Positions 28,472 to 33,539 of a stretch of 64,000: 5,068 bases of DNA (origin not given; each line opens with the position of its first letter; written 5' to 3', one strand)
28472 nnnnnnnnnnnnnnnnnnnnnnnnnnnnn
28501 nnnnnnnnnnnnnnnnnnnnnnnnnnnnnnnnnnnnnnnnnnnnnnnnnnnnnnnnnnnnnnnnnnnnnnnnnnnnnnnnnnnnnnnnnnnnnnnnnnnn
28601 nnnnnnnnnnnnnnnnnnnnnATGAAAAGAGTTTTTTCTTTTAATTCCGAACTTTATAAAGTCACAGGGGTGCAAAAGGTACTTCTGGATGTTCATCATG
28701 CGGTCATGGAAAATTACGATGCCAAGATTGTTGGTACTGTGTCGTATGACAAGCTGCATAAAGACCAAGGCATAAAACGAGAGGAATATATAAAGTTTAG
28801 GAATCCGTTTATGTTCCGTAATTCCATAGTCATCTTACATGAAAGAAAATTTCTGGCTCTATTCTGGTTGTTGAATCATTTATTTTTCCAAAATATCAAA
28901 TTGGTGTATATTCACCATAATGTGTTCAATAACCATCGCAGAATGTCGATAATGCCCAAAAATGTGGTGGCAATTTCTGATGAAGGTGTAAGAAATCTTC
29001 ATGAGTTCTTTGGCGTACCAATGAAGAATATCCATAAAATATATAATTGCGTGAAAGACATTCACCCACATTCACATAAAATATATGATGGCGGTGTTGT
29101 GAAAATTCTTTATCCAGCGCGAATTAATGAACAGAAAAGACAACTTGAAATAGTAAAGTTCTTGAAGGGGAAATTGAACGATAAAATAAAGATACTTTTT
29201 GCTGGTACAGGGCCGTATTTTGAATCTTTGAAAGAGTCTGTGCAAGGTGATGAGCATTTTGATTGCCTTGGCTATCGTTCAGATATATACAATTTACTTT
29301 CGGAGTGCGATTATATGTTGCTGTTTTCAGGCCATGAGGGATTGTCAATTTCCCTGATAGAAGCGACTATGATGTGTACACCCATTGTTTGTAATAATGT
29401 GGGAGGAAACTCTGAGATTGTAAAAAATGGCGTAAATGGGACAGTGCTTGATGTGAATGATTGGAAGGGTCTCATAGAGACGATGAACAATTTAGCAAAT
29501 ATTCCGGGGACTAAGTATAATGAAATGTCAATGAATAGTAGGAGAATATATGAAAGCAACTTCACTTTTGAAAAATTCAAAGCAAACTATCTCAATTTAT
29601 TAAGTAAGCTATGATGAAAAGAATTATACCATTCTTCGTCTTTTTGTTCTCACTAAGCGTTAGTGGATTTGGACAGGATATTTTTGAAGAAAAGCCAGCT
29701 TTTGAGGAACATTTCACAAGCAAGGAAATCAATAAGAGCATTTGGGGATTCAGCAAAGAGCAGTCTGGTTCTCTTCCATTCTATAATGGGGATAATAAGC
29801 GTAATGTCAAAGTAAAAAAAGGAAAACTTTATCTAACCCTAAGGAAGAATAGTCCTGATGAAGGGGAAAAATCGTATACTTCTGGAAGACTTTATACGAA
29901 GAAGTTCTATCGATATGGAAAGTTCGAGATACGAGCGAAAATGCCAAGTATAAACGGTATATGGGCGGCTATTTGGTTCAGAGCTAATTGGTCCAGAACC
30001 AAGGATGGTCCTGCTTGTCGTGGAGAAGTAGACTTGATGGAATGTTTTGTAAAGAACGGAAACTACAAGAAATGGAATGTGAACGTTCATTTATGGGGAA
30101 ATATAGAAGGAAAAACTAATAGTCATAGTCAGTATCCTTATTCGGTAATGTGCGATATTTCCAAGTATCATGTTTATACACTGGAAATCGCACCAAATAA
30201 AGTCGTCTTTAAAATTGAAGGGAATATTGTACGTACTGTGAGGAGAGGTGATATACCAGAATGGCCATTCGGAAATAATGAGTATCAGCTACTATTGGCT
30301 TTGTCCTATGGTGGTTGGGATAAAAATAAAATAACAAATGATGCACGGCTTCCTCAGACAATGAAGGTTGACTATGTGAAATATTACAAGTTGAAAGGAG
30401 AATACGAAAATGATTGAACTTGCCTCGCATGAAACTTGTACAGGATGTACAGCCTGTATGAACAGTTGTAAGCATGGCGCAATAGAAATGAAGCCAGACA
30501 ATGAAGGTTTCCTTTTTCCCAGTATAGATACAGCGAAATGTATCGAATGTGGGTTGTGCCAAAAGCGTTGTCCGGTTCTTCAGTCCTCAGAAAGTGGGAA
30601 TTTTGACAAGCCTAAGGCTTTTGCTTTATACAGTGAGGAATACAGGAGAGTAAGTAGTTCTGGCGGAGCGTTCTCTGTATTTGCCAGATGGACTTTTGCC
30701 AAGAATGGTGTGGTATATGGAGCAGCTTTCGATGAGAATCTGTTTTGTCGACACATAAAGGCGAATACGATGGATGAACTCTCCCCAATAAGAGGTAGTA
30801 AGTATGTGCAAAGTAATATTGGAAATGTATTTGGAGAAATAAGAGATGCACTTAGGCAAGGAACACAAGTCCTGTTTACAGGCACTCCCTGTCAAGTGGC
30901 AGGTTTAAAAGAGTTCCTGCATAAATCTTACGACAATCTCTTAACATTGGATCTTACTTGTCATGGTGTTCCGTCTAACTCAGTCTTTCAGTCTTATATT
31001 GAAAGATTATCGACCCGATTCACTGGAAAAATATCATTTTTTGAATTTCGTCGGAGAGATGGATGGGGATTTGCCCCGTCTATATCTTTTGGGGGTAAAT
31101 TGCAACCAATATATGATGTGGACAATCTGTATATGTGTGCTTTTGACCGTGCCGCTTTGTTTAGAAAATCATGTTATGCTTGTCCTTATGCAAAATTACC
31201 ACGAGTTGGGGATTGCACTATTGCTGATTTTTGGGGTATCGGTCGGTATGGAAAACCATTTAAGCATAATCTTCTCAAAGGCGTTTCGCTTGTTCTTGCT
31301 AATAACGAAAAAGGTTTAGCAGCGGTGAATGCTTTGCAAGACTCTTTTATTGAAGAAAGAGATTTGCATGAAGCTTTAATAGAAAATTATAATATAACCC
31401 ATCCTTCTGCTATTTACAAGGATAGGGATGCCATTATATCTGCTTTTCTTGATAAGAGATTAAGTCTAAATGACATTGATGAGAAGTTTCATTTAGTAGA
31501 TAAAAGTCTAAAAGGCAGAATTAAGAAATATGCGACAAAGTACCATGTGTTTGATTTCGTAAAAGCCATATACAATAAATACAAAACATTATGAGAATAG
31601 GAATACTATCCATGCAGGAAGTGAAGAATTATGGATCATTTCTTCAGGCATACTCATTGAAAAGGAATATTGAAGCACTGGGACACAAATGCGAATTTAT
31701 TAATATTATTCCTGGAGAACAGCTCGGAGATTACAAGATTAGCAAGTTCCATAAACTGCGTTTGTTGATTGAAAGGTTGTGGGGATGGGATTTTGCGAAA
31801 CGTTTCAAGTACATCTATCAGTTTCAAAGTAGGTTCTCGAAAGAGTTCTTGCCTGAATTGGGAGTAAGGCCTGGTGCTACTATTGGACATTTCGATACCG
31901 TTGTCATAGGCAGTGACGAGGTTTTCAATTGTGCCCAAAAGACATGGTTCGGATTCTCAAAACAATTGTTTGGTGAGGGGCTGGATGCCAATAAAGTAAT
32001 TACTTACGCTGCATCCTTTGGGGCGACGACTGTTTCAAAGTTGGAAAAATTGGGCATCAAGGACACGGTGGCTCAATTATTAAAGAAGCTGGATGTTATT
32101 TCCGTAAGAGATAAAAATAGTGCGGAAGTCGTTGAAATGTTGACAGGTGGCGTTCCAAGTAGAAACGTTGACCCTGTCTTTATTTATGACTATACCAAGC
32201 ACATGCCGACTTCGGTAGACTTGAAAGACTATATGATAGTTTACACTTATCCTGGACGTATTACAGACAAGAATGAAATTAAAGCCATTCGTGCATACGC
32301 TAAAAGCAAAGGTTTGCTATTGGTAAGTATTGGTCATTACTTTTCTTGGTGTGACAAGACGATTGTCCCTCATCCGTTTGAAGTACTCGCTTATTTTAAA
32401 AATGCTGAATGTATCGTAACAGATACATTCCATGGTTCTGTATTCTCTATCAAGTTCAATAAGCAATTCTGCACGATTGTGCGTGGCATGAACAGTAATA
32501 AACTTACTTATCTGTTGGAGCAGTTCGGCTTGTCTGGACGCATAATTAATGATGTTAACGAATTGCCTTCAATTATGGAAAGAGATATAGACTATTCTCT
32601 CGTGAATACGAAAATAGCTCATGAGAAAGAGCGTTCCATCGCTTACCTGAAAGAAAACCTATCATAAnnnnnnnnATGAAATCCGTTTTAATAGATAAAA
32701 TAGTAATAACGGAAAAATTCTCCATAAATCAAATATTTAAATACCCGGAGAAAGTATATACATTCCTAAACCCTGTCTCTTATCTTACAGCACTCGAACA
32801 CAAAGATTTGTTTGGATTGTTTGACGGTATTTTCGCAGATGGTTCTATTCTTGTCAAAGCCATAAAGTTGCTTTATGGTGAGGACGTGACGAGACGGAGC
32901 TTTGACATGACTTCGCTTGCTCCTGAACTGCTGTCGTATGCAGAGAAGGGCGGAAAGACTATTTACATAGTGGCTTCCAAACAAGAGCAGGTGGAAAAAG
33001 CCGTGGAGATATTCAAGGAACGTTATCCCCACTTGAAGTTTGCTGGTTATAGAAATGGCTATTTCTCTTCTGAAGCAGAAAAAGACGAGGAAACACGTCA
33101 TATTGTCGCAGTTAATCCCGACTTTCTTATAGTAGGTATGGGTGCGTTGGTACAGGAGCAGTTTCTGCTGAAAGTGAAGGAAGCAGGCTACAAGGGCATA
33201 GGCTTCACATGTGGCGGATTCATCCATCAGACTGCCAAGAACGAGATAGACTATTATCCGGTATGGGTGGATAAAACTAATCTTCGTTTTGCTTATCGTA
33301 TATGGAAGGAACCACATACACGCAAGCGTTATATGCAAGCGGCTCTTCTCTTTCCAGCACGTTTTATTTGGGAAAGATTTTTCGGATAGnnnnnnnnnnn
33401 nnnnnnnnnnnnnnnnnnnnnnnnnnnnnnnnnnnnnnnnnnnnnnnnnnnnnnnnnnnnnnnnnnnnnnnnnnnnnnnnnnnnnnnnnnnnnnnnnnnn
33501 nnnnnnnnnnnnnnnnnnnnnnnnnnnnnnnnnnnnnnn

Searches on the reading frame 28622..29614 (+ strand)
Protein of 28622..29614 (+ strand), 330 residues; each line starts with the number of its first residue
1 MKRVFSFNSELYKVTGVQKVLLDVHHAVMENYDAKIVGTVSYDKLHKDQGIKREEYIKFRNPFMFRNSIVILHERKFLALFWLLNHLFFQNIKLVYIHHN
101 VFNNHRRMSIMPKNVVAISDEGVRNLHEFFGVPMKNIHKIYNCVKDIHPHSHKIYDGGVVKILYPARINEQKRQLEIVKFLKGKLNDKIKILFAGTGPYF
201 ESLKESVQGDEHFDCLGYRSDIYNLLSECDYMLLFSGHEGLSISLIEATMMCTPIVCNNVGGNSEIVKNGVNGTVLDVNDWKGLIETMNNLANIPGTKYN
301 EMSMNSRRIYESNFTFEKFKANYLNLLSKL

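Call 10: search_protein_families(library=ncbifam, proteins=[window:28622-29614:+])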
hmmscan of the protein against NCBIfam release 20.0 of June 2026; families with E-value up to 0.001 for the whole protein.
window:28622-29614:+ (330 aa): 18 families
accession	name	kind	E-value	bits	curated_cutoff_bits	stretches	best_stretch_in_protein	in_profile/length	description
TIGR03088.1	stp2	hypoth_equivalog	4.6e-21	75.3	409.05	1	113-328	138-371/374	TIGR03088 family PEP-CTERM/XrtA system glycosyltransferase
TIGR03999.1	thiol_BshA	equivalog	4.6e-16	58.7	273.7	1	100-328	132-371/375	N-acetyl-alpha-D-glucosaminyl L-malate synthase BshA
NF007396.0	PRK09922.1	equivalog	3.5e-14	52.4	385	1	65-320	85-352/361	lipopolysaccharide 1,6-galactosyltransferase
NF047880.1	glyco_SdgA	exception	2e-12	46.5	800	1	86-312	249-473/488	serine-aspartate repeat adhesin O-glycosyltransferase SdgA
NF046085.1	XrtY_assoc_Gly1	equivalog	2.6e-12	46.3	400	1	117-328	166-382/387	XrtY-associated glycosyltransferase XYAG1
NF038229.1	Glyco4_Geo_Pelo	equivalog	9.1e-12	44.6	400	1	135-329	133-335/338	GPMC system family 4 glycosyltransferase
TIGR04157.1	glyco_rSAM_CFB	subfamily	9.2e-12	44.6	400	1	100-326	158-405/406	TIGR04157 family glycosyltransferase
NF041876.1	EPS_EpsE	equivalog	1.4e-11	44.2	400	1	222-317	289-383/389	exopolysaccharide biosynthesis GT4 family glycosyltransferase EpsE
NF047684.1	TeichurnBiosyTuaC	equivalog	1.7e-10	40.4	550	1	162-293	222-353/391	teichuronic acid biosynthesis protein TuaC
NF041010.1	glycosy_Agl16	equivalog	6.2e-10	38.5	575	1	105-311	127-333/352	glycosylation protein Agl16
NF050063.1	ProtGlycPglJ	equivalog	1.1e-09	38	500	1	115-296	148-334/363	N-acetylgalactosamine-N,N'-diacetylbacillosaminyl-diphospho-undecaprenol 4-alpha-N-acetylgalactosaminyltransferase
NF011726.0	PRK15179.1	equivalog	2.5e-09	36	733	1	167-281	525-644/694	Vi polysaccharide biosynthesis protein TviE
NF012034.0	PRK15490.1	equivalog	8.3e-07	27.8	813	1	216-279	460-523/578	Vi polysaccharide biosynthesis glycosyltransferase TviE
TIGR02472.1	sucr_P_syn_N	equivalog_domain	7.2e-06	25.1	576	1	239-327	351-438/439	sucrose-phosphate synthase, putative, glycosyltransferase domain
TIGR02149.1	glgA_Coryne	subfamily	1.9e-05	24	302.4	1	218-293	273-354/391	glycogen synthase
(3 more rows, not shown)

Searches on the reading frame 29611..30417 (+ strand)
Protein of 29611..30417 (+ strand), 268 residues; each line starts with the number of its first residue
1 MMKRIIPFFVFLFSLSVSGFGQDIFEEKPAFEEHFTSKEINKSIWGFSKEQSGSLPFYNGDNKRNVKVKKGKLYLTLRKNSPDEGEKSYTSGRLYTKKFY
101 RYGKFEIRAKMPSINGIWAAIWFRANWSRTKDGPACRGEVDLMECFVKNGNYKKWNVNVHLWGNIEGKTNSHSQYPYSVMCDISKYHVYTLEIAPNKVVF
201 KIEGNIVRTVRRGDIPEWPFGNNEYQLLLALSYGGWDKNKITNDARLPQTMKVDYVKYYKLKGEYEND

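Call 10: search_protein_families(library=ncbifam, proteins=[window:29611-30417:+])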
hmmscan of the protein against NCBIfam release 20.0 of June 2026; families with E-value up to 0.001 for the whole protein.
window:29611-30417:+ (268 aa): 4 families
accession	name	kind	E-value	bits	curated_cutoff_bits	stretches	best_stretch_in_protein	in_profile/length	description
NF052454.1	BtaGlycanEglC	equivalog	2.3e-12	46.6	700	1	85-261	298-458/459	endo-1,3-1,4-beta-glycanase EglC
NF047856.1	BGlucanaseBglS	equivalog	1.6e-09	37.6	300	1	26-219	22-199/237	beta-glucanase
NF052392.1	BetGlycExoK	equivalog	3.3e-09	36.6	350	1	29-212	33-200/261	endo-1,3-1,4-beta-glycanase ExoK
NF041449.1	K_carrageenase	equivalog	6.3e-07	28.8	350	1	30-144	27-145/283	kappa-carrageenase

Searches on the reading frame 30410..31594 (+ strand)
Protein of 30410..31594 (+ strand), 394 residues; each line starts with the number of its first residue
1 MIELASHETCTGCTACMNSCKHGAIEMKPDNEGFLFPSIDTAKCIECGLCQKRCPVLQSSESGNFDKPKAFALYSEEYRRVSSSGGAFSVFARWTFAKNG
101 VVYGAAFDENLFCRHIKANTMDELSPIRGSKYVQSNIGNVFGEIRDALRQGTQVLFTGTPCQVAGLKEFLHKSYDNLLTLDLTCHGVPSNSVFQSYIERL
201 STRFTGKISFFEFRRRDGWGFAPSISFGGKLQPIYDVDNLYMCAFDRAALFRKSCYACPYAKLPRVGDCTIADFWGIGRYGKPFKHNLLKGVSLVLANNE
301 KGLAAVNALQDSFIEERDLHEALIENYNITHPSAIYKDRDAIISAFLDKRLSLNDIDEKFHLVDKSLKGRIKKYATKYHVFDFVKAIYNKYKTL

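Call 10: search_protein_families(library=ncbifam, proteins=[window:30410-31594:+])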
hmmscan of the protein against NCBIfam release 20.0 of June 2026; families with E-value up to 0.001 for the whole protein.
window:30410-31594:+ (394 aa): 38 families (the best 25 are shown)
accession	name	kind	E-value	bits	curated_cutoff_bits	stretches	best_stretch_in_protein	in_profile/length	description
NF040616.1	F420_dehyd_FpoF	exception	4.5e-10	39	475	1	2-182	5-190/337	F420H2 dehydrogenase subunit FpoF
NF006808.0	PRK09326.1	equivalog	9.1e-09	34.6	444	1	2-169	6-177/341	F420H2 dehydrogenase subunit F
TIGR01971.1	NuoI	subfamily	1.3e-08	34.5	113.05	1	6-66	40-105/121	NADH-quinone oxidoreductase, chain I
NF004541.0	PRK05888.2-2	equivalog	7.1e-08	32.5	217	1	7-56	60-108/168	NADH-quinone oxidoreductase subunit NuoI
NF058577.1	FdxA_fam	equivalog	8.5e-08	32.3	65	1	8-56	7-50/52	4Fe-4S ferredoxin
NF009053.0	PRK12387.1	subfamily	1.3e-07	31.5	204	1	7-57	37-88/180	formate hydrogenlyase complex iron-sulfur subunit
TIGR04105.1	FeFe_hydrog_B1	subfamily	1.2e-06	27.5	450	1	8-55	111-155/462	monomeric [FeFe] hydrogenase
NF040864.1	HgcB_ferredoxin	equivalog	1.4e-06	28.1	99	1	7-56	13-58/93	mercury methylation ferredoxin HgcB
TIGR02700.1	flavo_MJ0208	hypoth_equivalog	1.8e-06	27.4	251.35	1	7-56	147-191/234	dihydromethanopterin reductase (acceptor)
NF005504.0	PRK07118.1-3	equivalog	3.1e-06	26.7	437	1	9-55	141-184/293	Fe-S cluster domain-containing protein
TIGR03294.1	FrhG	equivalog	3.9e-06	26.8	245.5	1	6-57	172-218/228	coenzyme F420 hydrogenase subunit gamma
NF045874.1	Vhu_polyferre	exception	5.1e-06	25.5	600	1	2-58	24-75/381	F420-non-reducing hydrogenase associated-polyferredoxin VhuB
NF004539.0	PRK05888.1-5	equivalog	7.5e-06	25.7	225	1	7-66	60-124/162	NADH-quinone oxidoreductase subunit NuoI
NF006183.0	PRK08318.1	equivalog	8.9e-06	24.7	335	1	7-67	341-402/422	NAD-dependent dihydropyrimidine dehydrogenase subunit PreA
NF040612.1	F420_dehyd_FpoI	exception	9.6e-06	25.5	180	1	8-61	42-101/135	F420H2 dehydrogenase subunit FpoI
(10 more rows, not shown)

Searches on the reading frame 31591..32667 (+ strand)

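Call 10: search_protein_families(library=ncbifam, proteins=[window:31591-32667:+])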
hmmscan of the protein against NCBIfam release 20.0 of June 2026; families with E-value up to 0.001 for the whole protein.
window:31591-32667:+ (358 aa): 1 family
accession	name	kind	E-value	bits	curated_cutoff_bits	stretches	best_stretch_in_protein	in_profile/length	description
TIGR03609.1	S_layer_CsaB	equivalog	1.8e-05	24.2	213.1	1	148-226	110-187/301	polysaccharide pyruvyl transferase CsaB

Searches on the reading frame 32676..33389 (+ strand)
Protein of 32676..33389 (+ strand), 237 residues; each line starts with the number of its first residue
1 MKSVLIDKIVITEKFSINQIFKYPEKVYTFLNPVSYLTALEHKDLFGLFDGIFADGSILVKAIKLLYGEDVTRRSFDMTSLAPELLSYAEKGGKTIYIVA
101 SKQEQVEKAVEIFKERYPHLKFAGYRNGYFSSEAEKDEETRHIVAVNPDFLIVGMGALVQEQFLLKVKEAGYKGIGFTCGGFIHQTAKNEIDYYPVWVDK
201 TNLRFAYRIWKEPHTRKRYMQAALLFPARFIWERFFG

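Call 10: search_protein_families(library=ncbifam, proteins=[window:32676-33389:+])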
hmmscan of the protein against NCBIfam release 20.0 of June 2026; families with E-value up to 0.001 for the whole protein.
window:32676-33389:+ (237 aa): 4 families
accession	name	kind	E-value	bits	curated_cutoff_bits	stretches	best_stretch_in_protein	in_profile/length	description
NF041710.1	UDPacetylman_taseTarA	equivalog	2.5e-16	59.9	350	1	41-211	58-222/247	N-acetylglucosaminyldiphosphoundecaprenol N-acetyl-beta-D-mannosaminyltransferase TarA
TIGR00696.1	wecG_tagA_cpsF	superfamily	3.4e-16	59.4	69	1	52-220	9-173/178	WecB/TagA/CpsF family glycosyltransferase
NF002980.1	PRK03692.1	equivalog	4e-11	42.8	323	1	52-221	62-227/240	lipopolysaccharide N-acetylmannosaminouronosyltransferase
NF041872.1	EPS_EpsA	equivalog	2.7e-05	23.7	500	1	94-222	116-246/265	exopolysaccharide biosynthesis glycosyltransferase EpsA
